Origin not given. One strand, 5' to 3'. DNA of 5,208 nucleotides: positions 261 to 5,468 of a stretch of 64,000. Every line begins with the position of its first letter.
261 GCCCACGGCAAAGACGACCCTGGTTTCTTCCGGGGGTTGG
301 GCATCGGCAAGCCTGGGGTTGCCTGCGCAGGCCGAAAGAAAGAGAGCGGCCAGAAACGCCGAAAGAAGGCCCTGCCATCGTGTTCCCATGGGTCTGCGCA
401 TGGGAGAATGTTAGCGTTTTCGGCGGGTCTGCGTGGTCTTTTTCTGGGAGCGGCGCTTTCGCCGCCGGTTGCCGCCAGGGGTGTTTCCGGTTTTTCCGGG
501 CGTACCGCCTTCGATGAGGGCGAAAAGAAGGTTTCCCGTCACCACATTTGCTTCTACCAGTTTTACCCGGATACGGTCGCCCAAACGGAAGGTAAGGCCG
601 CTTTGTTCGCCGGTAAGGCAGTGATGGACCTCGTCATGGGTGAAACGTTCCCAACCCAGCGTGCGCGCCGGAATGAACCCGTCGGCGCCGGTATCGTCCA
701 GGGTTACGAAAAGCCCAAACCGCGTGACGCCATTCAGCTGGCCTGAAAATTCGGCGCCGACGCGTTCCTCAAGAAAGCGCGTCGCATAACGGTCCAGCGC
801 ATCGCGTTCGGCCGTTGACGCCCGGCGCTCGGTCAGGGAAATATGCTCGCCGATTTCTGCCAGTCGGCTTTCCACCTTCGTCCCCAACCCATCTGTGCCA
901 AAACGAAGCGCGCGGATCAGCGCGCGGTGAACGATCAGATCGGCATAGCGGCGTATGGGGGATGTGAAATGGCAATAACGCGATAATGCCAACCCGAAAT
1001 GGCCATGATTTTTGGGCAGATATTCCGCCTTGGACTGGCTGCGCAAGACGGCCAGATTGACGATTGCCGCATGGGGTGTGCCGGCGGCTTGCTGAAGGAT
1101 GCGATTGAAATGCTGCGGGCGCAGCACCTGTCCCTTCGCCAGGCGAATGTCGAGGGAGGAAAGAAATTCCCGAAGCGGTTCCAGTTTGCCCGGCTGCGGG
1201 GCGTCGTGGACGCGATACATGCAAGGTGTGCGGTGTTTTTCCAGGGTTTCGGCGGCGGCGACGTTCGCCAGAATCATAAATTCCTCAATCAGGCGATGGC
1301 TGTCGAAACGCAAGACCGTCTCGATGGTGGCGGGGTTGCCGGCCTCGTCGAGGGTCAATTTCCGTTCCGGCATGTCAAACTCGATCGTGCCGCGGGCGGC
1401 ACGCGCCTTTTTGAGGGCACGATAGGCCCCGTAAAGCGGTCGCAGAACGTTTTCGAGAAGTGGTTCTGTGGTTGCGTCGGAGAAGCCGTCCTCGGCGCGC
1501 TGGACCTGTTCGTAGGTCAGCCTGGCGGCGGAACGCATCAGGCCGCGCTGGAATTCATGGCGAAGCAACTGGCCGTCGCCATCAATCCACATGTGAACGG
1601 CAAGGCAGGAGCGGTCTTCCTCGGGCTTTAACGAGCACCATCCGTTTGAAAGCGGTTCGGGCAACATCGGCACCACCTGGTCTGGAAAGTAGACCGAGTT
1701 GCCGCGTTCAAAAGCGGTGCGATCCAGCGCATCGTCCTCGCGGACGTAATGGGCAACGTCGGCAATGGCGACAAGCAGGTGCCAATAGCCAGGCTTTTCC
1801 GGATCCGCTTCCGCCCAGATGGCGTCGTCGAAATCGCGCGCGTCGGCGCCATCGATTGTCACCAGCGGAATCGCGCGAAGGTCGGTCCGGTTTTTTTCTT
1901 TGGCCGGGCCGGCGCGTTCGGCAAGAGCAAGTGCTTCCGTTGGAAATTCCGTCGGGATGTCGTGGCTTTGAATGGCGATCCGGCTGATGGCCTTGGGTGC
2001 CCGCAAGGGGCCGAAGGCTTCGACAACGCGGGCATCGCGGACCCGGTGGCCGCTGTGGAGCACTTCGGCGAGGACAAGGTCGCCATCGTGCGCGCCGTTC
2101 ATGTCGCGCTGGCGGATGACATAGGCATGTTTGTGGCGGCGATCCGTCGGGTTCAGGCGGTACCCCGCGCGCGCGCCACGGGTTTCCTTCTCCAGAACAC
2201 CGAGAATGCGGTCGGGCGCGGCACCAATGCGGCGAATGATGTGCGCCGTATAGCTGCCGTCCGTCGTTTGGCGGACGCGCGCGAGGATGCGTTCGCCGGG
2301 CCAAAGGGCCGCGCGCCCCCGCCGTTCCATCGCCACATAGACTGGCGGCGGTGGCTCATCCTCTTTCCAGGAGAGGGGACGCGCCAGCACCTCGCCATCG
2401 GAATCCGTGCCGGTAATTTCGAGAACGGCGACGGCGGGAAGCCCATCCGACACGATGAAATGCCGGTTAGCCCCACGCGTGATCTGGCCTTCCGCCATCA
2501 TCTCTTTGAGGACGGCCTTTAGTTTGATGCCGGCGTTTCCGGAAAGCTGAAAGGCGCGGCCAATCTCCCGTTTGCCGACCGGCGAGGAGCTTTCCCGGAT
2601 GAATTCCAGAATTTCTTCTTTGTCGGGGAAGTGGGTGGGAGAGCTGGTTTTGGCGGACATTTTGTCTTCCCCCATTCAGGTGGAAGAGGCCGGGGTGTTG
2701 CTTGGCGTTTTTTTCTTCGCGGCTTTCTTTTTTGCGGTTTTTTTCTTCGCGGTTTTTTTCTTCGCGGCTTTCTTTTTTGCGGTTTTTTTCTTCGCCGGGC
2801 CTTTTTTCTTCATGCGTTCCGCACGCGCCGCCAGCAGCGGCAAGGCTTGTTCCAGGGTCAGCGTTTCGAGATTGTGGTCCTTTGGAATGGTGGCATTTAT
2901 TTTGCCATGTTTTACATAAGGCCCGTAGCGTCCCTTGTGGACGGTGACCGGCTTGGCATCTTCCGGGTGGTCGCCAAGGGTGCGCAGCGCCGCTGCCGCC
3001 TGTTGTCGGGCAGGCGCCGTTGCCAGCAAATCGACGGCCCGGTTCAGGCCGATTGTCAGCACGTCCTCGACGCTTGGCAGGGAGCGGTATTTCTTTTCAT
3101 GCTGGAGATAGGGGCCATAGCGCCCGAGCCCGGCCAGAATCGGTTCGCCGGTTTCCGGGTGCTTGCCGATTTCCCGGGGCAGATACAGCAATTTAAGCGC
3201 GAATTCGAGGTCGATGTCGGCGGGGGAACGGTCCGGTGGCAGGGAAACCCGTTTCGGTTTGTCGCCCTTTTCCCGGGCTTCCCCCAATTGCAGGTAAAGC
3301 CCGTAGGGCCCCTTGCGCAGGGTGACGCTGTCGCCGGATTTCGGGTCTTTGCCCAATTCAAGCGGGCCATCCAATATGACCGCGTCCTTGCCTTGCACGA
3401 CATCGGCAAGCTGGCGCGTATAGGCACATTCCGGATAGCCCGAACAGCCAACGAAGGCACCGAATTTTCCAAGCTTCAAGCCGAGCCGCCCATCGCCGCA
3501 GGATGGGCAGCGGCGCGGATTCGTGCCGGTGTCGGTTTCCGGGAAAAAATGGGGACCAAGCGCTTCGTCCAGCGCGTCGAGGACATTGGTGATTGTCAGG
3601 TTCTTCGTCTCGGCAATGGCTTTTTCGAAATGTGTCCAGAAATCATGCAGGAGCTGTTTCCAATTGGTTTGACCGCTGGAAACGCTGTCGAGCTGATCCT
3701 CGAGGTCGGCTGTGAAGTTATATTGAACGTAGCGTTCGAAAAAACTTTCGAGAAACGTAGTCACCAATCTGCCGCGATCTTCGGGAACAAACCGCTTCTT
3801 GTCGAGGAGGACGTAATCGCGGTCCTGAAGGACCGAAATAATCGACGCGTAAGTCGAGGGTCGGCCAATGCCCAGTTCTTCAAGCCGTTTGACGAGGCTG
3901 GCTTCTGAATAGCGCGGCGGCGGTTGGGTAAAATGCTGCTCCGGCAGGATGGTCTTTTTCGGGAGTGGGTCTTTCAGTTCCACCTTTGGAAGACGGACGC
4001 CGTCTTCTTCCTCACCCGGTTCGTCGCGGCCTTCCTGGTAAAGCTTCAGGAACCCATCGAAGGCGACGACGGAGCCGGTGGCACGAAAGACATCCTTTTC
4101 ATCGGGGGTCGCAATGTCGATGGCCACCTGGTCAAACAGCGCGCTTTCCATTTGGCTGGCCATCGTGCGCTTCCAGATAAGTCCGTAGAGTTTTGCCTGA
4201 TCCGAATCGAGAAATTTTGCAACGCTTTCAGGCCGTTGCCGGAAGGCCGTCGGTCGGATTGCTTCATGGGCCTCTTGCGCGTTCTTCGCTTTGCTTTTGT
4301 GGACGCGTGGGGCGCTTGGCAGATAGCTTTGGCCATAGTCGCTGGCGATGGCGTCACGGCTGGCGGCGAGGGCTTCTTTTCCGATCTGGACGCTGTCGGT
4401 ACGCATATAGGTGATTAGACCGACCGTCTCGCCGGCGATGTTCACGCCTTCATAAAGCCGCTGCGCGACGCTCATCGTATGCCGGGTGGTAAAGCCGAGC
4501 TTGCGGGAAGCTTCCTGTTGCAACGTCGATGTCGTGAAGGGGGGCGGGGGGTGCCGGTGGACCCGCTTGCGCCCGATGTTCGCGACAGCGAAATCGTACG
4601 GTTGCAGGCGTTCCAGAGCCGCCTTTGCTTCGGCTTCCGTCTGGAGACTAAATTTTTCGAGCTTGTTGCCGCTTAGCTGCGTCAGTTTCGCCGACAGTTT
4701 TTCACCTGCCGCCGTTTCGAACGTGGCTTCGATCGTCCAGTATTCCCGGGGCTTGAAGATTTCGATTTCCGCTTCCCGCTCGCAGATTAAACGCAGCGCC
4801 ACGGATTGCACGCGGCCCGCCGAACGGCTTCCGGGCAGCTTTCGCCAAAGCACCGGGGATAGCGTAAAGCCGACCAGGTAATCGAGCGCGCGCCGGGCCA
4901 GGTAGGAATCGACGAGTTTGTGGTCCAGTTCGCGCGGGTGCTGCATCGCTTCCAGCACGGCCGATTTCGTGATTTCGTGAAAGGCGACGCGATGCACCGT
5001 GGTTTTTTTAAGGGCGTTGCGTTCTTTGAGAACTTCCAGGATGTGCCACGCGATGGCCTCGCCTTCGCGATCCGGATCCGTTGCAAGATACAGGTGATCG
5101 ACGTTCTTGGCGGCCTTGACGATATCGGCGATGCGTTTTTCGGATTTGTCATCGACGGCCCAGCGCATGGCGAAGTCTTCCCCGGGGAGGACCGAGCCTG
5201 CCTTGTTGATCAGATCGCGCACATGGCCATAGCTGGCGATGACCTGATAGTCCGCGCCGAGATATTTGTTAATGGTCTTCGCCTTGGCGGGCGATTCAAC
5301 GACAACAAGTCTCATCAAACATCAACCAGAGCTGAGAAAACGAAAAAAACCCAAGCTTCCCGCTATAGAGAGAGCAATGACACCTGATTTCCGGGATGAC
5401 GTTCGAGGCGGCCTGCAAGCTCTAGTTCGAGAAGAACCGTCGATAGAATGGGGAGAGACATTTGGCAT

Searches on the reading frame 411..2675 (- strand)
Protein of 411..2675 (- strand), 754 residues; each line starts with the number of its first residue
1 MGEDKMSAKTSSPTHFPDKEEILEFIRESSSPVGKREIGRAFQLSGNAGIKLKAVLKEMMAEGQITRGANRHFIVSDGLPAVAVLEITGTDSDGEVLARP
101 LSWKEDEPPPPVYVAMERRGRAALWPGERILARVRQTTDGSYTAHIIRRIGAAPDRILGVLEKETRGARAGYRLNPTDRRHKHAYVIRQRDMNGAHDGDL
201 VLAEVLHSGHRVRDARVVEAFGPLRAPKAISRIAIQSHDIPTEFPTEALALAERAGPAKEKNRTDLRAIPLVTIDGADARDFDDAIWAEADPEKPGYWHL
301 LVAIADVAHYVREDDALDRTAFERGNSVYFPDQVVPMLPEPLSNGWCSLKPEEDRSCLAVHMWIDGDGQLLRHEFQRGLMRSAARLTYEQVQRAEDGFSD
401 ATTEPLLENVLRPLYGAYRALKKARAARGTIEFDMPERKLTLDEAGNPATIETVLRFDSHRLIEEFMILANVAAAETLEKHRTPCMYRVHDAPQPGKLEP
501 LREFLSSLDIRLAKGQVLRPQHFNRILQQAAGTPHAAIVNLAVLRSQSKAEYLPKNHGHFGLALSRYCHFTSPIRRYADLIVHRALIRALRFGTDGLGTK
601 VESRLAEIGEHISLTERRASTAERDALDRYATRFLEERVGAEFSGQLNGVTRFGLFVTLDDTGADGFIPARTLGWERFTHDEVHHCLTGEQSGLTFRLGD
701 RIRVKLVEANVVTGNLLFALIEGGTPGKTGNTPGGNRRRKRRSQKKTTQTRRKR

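Call 17: search_protein_families(library=pfam, proteins=[window:411-2675:-], max_evalue=0.0001)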
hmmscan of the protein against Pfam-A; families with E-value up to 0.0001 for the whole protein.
window:411-2675:- (754 aa): 3 families
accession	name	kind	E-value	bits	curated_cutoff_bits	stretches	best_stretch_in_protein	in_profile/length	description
PF00773.25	RNB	-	1.8e-101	340.1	29.3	1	263-590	1-324/326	RNB domain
PF17876.7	CSD2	-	1.8e-11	44.4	26.2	1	175-245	3-74/74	Cold shock domain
PF00575.29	S1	-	4e-09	37.2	22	1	638-715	3-68/74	S1 RNA binding domain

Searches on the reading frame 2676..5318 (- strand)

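Call 17: search_protein_families(library=pfam, proteins=[window:2676-5318:-], max_evalue=0.0001)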
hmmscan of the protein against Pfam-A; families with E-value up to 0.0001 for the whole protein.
window:2676-5318:- (880 aa): 4 families
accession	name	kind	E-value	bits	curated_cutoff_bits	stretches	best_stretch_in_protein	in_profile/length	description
PF01131.25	Topoisom_bac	-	7.2e-121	404.5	35.1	1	131-557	2-410/411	DNA topoisomerase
PF13368.11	Toprim_C_rpt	-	1.6e-55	185.3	22.3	3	784-837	1-54/57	Topoisomerase C-terminal repeat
PF01751.28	Toprim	-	2e-22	79.6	23.1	1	4-116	2-96/96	Toprim domain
PF01396.24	Zn_ribbon_Top1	-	1.1e-13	51.1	32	1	603-638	3-37/39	Topoisomerase DNA binding C4 zinc finger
